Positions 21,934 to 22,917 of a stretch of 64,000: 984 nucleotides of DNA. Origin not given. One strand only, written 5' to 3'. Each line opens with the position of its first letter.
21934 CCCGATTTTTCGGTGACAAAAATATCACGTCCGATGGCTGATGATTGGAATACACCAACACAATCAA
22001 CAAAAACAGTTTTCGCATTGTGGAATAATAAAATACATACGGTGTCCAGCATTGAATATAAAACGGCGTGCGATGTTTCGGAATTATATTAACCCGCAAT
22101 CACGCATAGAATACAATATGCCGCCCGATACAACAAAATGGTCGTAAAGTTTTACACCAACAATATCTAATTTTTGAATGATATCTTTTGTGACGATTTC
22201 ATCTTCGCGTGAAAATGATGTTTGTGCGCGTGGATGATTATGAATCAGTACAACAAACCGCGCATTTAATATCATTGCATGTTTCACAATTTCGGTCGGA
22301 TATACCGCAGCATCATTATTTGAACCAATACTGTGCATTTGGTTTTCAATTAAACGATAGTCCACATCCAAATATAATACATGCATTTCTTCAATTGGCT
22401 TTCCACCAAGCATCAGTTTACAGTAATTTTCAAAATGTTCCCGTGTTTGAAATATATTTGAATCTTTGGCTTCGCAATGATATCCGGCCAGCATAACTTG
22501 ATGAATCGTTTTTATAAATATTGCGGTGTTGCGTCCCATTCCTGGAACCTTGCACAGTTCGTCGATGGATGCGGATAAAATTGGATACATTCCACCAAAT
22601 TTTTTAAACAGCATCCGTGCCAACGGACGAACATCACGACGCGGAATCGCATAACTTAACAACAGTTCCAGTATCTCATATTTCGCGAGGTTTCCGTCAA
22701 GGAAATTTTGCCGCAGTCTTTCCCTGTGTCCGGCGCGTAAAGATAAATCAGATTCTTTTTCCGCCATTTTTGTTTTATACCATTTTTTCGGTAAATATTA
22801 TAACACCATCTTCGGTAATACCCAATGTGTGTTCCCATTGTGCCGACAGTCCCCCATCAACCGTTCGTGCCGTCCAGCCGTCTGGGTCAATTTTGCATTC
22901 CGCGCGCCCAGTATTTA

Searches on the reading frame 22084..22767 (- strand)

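Call 17: search_protein_families(library=pfam, proteins=[window:22084-22767:-], max_evalue=0.001)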
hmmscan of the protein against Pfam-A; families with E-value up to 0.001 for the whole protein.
window:22084-22767:- (227 aa): 3 families
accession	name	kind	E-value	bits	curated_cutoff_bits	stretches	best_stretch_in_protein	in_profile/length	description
PF04002.20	RadC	-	1.4e-28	99.7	22.1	1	108-225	3-120/121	RadC-like JAB domain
PF20582.4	UPF0758_N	-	3.9e-05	24.1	27.1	1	15-82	11-76/77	UPF0758 N-terminal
PF00633.29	HHH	-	0.0006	20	24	0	66-82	8-24/30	Helix-hairpin-helix motif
